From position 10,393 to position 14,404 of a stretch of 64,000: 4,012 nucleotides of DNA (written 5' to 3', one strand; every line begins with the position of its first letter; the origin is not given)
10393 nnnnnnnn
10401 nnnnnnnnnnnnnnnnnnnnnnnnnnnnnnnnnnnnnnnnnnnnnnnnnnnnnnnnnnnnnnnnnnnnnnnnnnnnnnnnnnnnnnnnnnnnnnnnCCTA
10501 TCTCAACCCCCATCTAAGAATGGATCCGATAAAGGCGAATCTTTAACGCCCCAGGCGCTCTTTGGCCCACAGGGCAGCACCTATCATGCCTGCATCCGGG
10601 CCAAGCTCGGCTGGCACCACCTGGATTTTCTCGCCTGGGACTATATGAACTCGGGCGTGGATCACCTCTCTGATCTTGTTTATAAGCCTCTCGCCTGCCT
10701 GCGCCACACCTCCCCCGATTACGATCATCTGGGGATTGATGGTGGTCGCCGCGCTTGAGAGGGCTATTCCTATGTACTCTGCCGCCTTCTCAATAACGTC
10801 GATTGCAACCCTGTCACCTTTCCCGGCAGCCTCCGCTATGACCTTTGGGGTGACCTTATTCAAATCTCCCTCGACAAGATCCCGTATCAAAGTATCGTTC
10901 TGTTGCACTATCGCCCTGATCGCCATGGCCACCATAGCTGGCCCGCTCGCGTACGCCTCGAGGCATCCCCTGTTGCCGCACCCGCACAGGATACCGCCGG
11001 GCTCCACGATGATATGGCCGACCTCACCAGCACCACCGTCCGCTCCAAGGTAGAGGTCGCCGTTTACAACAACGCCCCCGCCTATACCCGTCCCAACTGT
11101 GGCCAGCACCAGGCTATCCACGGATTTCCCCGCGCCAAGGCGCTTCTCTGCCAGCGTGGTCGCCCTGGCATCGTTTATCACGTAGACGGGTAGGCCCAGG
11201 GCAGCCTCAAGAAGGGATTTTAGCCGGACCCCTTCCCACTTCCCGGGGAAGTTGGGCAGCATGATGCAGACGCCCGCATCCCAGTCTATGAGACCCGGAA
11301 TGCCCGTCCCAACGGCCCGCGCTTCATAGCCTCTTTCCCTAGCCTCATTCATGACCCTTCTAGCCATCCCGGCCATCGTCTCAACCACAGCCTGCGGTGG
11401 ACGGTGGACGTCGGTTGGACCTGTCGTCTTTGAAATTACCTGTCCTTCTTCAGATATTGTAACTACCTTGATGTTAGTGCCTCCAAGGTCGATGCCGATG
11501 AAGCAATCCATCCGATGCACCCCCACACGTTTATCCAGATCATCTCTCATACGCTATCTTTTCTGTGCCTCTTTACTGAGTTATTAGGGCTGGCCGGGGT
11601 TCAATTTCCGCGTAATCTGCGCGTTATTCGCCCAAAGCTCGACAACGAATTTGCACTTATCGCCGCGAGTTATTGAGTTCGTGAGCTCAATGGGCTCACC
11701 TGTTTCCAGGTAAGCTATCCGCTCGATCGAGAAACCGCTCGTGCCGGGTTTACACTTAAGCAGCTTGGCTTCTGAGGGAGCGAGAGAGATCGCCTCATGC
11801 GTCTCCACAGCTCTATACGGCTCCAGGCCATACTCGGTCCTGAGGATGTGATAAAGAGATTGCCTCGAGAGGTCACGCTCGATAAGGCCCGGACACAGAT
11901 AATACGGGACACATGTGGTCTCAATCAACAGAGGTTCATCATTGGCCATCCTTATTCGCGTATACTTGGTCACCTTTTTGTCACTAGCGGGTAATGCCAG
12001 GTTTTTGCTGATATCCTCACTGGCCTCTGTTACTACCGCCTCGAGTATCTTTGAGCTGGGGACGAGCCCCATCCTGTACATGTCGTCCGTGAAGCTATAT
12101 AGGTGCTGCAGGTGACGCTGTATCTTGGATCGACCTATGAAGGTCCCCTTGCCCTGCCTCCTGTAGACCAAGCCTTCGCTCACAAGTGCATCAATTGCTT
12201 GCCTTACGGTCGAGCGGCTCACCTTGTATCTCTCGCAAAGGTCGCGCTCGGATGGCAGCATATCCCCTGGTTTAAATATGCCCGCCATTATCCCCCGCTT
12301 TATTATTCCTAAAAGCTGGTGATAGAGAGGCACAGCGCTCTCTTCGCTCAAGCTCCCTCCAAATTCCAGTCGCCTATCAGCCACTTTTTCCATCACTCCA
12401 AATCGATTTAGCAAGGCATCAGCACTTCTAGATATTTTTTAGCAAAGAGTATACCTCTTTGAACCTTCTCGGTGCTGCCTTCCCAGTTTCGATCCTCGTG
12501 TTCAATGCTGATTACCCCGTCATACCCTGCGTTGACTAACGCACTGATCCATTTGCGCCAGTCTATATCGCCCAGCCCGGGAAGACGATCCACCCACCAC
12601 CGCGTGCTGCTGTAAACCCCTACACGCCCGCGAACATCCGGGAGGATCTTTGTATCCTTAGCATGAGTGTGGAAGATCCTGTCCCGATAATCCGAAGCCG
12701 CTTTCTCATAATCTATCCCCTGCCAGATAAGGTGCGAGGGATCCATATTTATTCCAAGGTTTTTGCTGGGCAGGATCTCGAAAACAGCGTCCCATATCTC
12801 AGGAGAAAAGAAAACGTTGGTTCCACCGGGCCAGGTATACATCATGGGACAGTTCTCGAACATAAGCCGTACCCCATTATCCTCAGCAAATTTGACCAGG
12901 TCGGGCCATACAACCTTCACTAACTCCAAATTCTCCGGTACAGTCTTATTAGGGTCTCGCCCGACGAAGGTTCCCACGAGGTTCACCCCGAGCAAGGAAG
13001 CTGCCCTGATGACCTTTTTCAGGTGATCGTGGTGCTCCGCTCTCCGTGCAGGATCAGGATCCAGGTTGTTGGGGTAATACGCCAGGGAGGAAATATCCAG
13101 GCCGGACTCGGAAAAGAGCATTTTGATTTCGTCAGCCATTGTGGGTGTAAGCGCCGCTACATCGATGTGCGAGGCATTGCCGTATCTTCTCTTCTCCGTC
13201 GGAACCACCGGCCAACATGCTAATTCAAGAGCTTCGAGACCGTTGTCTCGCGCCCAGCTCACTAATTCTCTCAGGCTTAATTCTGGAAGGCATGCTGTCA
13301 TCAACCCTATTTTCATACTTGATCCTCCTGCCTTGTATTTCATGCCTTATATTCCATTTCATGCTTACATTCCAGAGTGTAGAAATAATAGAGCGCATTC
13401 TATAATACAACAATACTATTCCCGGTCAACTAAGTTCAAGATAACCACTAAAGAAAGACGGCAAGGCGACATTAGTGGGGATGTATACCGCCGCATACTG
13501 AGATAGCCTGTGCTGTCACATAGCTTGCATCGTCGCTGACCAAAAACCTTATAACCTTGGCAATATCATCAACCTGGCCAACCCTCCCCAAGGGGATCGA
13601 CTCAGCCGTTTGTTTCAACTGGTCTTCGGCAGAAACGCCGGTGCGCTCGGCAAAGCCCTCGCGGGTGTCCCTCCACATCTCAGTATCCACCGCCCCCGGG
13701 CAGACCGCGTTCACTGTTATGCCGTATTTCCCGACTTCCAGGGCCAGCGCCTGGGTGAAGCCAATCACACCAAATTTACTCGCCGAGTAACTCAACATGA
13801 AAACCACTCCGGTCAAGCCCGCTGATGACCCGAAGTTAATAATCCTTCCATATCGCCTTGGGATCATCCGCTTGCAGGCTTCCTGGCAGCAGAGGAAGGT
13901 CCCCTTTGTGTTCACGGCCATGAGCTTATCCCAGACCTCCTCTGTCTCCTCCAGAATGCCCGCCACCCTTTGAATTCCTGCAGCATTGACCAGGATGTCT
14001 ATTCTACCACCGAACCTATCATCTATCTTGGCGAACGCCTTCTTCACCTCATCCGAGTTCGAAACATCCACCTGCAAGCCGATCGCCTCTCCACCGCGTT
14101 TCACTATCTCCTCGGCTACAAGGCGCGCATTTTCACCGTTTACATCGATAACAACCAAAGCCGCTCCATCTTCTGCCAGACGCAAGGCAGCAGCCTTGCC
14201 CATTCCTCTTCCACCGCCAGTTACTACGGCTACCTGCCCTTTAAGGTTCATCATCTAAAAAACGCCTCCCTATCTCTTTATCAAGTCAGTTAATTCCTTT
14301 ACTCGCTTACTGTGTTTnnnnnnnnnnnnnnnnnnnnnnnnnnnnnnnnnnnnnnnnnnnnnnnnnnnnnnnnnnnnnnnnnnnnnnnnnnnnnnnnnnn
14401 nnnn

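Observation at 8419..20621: A 12-kb locus with paired Gfo/Idh/MocA oxidoreductase and xylose-isomerase-like TIM-barrel genes plus DeoC, suggesting an uncharacterised glycoside/polyol pathway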

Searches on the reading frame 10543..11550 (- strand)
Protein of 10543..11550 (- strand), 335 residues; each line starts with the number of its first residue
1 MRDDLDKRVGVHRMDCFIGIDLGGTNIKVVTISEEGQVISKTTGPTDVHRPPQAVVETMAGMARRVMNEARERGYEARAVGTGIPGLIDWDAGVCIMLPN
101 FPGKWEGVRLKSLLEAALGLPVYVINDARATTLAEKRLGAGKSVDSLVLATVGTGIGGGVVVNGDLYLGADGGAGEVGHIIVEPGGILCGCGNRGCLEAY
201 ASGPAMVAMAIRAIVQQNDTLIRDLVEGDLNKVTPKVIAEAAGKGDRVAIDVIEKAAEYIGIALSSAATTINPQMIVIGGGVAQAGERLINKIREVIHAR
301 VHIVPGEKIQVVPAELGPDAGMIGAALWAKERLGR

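Call 4: search_protein_families(library=pfam, proteins=[window:10543-11550:-])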
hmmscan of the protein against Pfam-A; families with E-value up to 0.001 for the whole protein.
window:10543-11550:- (335 aa): 3 families
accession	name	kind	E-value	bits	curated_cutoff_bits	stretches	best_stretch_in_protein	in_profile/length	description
PF00480.26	ROK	-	7.2e-73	246.1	22.9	1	18-331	2-293/294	ROK family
PF01869.26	BcrAD_BadFG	-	4.8e-07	30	31.5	1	18-86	1-71/271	BadF/BadG/BcrA/BcrD ATPase family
PF00370.27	FGGY_N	-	0.00028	21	28.8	1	17-57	2-42/245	FGGY family of carbohydrate kinases, N-terminal domain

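Call 6: search_protein_families(library=ncbifam, proteins=[window:10543-11550:-], max_evalue=0.00001)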
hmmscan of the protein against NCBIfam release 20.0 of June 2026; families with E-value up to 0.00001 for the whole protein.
window:10543-11550:- (335 aa): 14 families
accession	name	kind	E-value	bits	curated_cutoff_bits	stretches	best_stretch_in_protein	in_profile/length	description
TIGR00744.1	ROK_glcA_fam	subfamily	3.9e-71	239.9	260.35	1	18-331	1-310/318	ROK family glucokinase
NF047937.1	TransRegNagC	equivalog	5.1e-47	160.9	650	1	17-327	81-382/399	DNA-binding transcriptional regulator NagC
NF003461.0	PRK05082.1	subfamily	8.4e-46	156.7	283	1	18-332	4-289/291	N-acetylmannosamine kinase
NF007251.0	PRK09698.1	equivalog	5.8e-41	140.7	253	1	14-333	5-300/304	allose kinase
NF047821.1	NactlManKinNanK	equivalog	2.5e-40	138.8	450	1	18-331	4-288/288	N-acetylmannosamine kinase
NF049930.1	TransRegMlc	equivalog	1.2e-39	136.8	530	1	78-327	147-388/405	sugar metabolism global transcriptional regulator Mlc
NF007108.0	PRK09557.1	equivalog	3.2e-29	102.2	443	1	18-330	4-302/303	fructokinase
NF045551.1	GK_Pyrobac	equivalog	2.6e-28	99.2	500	1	17-329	2-280/294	ATP-dependent glucokinase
NF009835.0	PRK13310.1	equivalog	2.6e-27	95.9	380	1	17-327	2-298/303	N-acetylglucosamine kinase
NF045942.1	PolPhglucPhase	equivalog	3.1e-23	82.8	250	1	18-182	3-156/242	polyphosphate--glucose phosphotransferase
NF042998.1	bglucokin_BglK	equivalog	1.6e-22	80.1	550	1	20-327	6-283/291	beta-glucoside kinase BglK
NF045550.1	FrctkaseScrK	equivalog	3.4e-16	59.6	400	1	19-209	7-193/293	fructokinase ScrK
NF009836.0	PRK13311.1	equivalog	3.6e-16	59.2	551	1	17-210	2-198/256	N-acetyl-D-glucosamine kinase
NF046058.1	NagK_SO3507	equivalog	1.1e-07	31.7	370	0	232-293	211-271/295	N-acetylglucosamine kinase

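Call 70: search_solved_structures(query=window:10543-11511:-, max_evalue=1e-20, show_alignments=1)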
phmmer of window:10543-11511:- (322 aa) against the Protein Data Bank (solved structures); distinct sequences matched with E-value up to 1e-20: 21.
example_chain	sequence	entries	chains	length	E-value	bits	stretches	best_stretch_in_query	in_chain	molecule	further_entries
3vgk_A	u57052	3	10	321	3.2e-53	183.9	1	3-319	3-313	Glucokinase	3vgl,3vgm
2qm1_A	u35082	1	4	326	5.1e-52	179.9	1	4-316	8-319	Glucokinase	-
3vov_A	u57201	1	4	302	4.3e-44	153.9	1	5-316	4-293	Glucokinase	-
1z05_A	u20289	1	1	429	1.5e-38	135.7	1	66-315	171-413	transcriptional regulator, ROK family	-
5f7r_E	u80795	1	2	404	6.7e-37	130.3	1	23-316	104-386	Lmo0178 protein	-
5f7p_E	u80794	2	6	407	6.8e-37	130.2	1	23-316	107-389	Lmo0178 protein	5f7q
2yhw_A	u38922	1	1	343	4.5e-36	127.5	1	5-313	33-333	BIFUNCTIONAL UDP-N-ACETYLGLUCOSAMINE 2-EPIMERASE/N-ACETYLMANNOSAMINE KINASE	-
3eo3_A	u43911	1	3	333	5.6e-36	127.2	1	5-313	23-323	Bifunctional UDP-N-acetylglucosamine 2-epimerase/N-acetylmannosamine kinase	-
2yhy_A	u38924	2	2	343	6.2e-36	127.1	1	5-313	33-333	BIFUNCTIONAL UDP-N-ACETYLGLUCOSAMINE 2-EPIMERASE/N-ACETYLMANNOSAMINE KINASE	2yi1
6jdc_A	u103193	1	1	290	5e-34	120.8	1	5-318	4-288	N-acetylmannosamine kinase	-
6jdb_A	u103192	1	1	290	1.5e-33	119.3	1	5-319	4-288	N-acetylmannosamine kinase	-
5nck_A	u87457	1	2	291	7.3e-33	117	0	5-172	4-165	N-acetylmannosamine kinase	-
2aa4_A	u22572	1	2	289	9.1e-29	103.6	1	5-317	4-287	Putative N-acetylmannosamine kinase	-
3bp8_A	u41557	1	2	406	4.4e-28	101.3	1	66-314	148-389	Putative NAGC-like transcriptional regulator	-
1z6r_A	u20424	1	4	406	5.2e-28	101.1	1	66-314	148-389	Mlc protein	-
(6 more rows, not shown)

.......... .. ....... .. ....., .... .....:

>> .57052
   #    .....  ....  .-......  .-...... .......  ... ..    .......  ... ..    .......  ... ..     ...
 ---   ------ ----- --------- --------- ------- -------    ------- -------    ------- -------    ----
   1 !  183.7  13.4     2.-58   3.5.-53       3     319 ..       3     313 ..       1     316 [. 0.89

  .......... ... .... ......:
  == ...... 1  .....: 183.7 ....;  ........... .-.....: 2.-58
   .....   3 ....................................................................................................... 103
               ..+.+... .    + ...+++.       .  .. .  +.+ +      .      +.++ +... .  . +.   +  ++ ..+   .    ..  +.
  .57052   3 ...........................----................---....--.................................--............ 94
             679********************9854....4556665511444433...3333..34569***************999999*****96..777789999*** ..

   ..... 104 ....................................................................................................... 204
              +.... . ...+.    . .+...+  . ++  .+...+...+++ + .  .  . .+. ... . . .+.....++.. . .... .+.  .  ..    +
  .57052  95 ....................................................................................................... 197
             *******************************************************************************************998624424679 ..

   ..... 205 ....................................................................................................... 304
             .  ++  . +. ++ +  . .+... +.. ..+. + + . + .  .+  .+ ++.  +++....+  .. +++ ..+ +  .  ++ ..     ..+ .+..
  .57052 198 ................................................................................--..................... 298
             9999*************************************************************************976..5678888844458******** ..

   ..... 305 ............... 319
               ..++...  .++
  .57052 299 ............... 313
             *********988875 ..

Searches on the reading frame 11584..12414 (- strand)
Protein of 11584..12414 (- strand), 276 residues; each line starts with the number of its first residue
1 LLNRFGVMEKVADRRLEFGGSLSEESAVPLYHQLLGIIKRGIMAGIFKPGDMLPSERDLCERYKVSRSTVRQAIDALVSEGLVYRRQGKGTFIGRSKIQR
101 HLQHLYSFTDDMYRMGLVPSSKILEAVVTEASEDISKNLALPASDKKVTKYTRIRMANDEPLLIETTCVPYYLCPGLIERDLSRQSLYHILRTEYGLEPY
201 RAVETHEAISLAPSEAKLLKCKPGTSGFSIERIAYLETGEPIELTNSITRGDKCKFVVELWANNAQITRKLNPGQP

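Call 4: search_protein_families(library=pfam, proteins=[window:11584-12414:-])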
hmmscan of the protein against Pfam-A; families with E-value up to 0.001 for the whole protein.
window:11584-12414:- (276 aa): 8 families
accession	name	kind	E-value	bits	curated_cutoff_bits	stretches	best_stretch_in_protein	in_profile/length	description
PF07702.18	UTRA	-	7.7e-35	120.2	23.8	1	115-254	2-140/141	UTRA domain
PF00392.27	GntR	-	2.4e-22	78.8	27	1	31-93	2-64/64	Bacterial regulatory proteins, gntR family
PF14502.12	HTH_41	-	1.3e-05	24.9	25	1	49-93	2-48/48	Helix-turn-helix domain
PF13730.12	HTH_36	-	0.00023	21.4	25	0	53-83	25-55/55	Helix-turn-helix domain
PF08279.18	HTH_11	-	0.00031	21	25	1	58-90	20-53/55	HTH domain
PF12802.13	MarR_2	-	0.00057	20.4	27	0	57-86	24-53/61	MarR family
PF01047.28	MarR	-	0.00061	20.1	24.6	0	57-88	21-52/59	MarR family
PF01978.25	TrmB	-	0.00063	20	25.6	0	57-89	26-58/68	Sugar-specific transcriptional regulator TrmB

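Call 6: search_protein_families(library=ncbifam, proteins=[window:11584-12414:-], max_evalue=0.00001)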
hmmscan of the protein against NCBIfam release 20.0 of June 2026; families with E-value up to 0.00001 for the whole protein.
window:11584-12414:- (276 aa): 26 families (the best 25 are shown)
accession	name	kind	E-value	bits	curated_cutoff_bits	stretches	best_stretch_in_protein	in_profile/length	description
NF008491.0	PRK11402.1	subfamily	1e-43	149.6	269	1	23-258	5-238/243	GntR family transcriptional regulator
NF041547.1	GntR_LSA1692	equivalog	7.8e-37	127.1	275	1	30-257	2-227/233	GntR family transcriptional regulator, LSA1692 subfamily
TIGR02325.1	C_P_lyase_phnF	equivalog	1.3e-35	123.1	156.8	1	24-259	3-237/238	phosphonate metabolism transcriptional regulator PhnF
TIGR03337.1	phnR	equivalog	4.1e-33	115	296.75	1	31-253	3-223/231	phosphonate utilization transcriptional regulator PhnR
TIGR02018.2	his_ut_repres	equivalog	1.4e-32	112.9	220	1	32-257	2-223/226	histidine utilization transcriptional repressor HutC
TIGR02404.1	trehalos_R_Bsub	equivalog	1.4e-25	90.3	211.95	1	38-257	9-228/233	trehalose operon repressor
NF007292.0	PRK09764.1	equivalog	7.6e-25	87.5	281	1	27-256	3-230/240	GntR family transcriptional regulator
NF052441.1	TransRegRv0792c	equivalog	5.3e-24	84.8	400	1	27-260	14-246/260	Rv0792c family HTH-type transcriptional regulator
NF007486.0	PRK10079.1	equivalog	5.3e-20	72.2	363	1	44-259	26-240/241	phosphonate metabolism transcriptional regulator PhnF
NF052282.1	PLP_TF_PdxR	equivalog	1.8e-18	66.9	320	1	29-104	1-76/448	MocR-like pyridoxine biosynthesis transcription factor PdxR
NF011575.0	PRK14999.1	equivalog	5.3e-17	61.9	424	1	23-231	6-211/241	histidine utilization repressor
NF007001.0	PRK09464.1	equivalog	1.1e-13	51.4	330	1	40-98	21-79/254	pyruvate dehydrogenase complex transcriptional repressor PdhR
NF052290.2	MocR_like_YczR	exception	1.1e-12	47.4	487.4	1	26-139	16-133/458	MocR-like transcription factor YczR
NF052281.1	rhizopine_MocR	equivalog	5.7e-12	45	650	1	22-98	11-87/479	rhizopine catabolism transcriptional regulator MocR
NF007741.0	PRK10421.1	equivalog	9.5e-12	44.8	311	1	45-101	23-79/262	transcriptional regulator LldR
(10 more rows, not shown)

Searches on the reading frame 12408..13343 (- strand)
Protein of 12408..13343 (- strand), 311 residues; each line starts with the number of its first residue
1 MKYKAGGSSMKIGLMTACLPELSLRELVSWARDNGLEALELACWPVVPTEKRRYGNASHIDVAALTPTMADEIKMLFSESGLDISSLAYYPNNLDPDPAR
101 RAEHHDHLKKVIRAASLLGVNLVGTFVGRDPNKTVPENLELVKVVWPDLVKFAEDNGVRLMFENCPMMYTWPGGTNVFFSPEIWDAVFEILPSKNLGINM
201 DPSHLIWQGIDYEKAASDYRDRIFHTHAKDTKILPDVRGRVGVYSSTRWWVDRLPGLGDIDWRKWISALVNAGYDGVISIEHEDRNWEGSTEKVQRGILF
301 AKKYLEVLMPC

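Call 4: search_protein_families(library=pfam, proteins=[window:12408-13343:-])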
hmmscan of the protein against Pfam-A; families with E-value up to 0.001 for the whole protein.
window:12408-13343:- (311 aa): 1 family
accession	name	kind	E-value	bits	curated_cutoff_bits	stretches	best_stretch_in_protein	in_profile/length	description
PF01261.30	AP_endonuc_2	-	1.6e-39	136.5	31.1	1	29-303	2-248/249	Xylose isomerase-like TIM barrel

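Call 6: search_protein_families(library=ncbifam, proteins=[window:12408-13343:-], max_evalue=0.00001)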
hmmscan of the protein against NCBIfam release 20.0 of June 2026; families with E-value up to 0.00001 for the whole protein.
window:12408-13343:- (311 aa): 3 families
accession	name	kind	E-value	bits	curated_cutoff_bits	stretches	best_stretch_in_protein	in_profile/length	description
TIGR04379.1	myo_inos_iolE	equivalog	2.7e-13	50.1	290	1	67-283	47-267/290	myo-inosose-2 dehydratase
NF041099.2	keto_glucon_epim_IolO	equivalog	1.2e-07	31.4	300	1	72-282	52-246/269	5-keto-L-gluconate epimerase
TIGR03234.1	OH-pyruv-isom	equivalog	2.5e-06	27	353.45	0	97-230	75-206/254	hydroxypyruvate isomerase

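Call 12: search_solved_structures(query=window:12408-13316:-, max_evalue=0.01)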
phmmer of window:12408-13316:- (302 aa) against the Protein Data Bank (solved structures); distinct sequences matched with E-value up to 0.01: 7.
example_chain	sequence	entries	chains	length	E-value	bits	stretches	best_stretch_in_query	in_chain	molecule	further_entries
2zds_A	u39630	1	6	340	6.8e-14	55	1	186-278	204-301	Putative DNA-binding protein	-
8ro4_A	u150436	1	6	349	6.2e-08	35.5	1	137-272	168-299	2-hydroxy-3-keto-glucal hydratase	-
3tva_A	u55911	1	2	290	6.7e-06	28.8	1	91-274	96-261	Xylose isomerase domain protein TIM barrel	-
3wqo_A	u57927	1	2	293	9.8e-06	28.2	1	138-276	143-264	Uncharacterized protein MJ1311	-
7vpf_A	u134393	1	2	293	4.4e-05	26.1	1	63-227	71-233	Xylose isomerase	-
3cny_A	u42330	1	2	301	0.00075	22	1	164-276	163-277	Inositol catabolism protein IolE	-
8z1i_A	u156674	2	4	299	0.0039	19.7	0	177-295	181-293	Art22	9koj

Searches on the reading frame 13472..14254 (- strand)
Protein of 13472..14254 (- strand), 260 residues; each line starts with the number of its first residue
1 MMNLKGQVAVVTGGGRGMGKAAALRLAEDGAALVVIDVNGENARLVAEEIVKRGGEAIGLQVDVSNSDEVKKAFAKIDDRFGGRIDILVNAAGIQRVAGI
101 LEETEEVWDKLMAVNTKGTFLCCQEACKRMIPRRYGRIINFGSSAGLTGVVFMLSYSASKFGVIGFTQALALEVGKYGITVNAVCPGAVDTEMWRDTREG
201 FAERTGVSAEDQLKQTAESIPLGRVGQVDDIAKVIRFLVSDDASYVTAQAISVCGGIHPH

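Call 4: search_protein_families(library=pfam, proteins=[window:13472-14254:-])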
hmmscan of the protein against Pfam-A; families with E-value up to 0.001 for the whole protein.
window:13472-14254:- (260 aa): 5 families
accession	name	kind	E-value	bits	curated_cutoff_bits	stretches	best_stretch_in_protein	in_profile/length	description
PF00106.31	adh_short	-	2.1e-62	210.5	26.6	1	7-199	1-192/195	short chain dehydrogenase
PF13561.12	adh_short_C2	-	6.7e-61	206.3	27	1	16-258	6-236/236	Enoyl-(Acyl carrier protein) reductase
PF08659.16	KR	-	1e-12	48.8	22.6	1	9-159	3-152/180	KR domain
PF23441.1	SDR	-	7.7e-10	39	27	1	65-257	71-255/258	SDR-like rossmann domain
PF01370.27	Epimerase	-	0.00094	19.1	20.9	0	10-144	2-116/240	NAD dependent epimerase/dehydratase family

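Call 6: search_protein_families(library=ncbifam, proteins=[window:13472-14254:-], max_evalue=0.00001)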
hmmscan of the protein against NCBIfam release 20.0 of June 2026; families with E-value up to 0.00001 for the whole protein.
window:13472-14254:- (260 aa): 224 families (the best 25 are shown)
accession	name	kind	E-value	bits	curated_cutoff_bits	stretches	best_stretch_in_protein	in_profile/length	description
NF004198.0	PRK05653.1-3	equivalog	4.8e-69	232.6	296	1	2-258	3-247/248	3-oxoacyl-ACP reductase FabG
TIGR01830.1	3oxo_ACP_reduc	equivalog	2.4e-67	227.1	297.75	1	9-257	1-238/239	3-oxoacyl-[acyl-carrier-protein] reductase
TIGR02415.1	23BDH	subfamily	2.1e-65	220.6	304.35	1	7-257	1-251/254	acetoin reductase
NF009050.0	PRK12384.1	equivalog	3e-65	220.4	307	1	6-256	2-255/259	sorbitol-6-phosphate dehydrogenase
NF009466.0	PRK12826.1-2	subfamily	4.2e-65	219.6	222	1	6-256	3-243/248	3-oxoacyl-ACP reductase FabG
NF005472.0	PRK07067.1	equivalog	4.6e-65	219.7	338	1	1-256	1-253/257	L-iditol 2-dehydrogenase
NF005559.1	PRK07231.1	subfamily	6.9e-65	219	215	1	4-257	2-247/249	glucose 1-dehydrogenase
NF009093.0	PRK12429.1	subfamily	2e-63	214.1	258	1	2-256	1-255/259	3-hydroxybutyrate dehydrogenase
NF004791.0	PRK06138.1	equivalog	7.6e-63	212.1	312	1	2-257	1-249/252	SDR family oxidoreductase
NF004818.0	PRK06172.1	equivalog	2.8e-62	210.3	336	1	1-257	2-250/253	SDR family oxidoreductase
NF006394.0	PRK08643.1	equivalog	3.9e-62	210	381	1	6-258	3-255/257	(S)-acetoin forming diacetyl reductase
NF005309.0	PRK06841.1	subfamily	1e-59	202.1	286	1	2-256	11-251/255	GolD/DthD family dehydrogenase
NF004197.0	PRK05653.1-1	equivalog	1.9e-59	201.3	332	1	2-257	3-246/249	3-oxoacyl-ACP reductase FabG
TIGR01963.1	PHB_DH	subfamily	3.5e-59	200.1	307.05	1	7-256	2-251/255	3-hydroxybutyrate dehydrogenase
TIGR03206.1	benzo_BadH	equivalog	5.2e-59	199.6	431.2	1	4-257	1-248/250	2-hydroxycyclohexanecarboxyl-CoA dehydrogenase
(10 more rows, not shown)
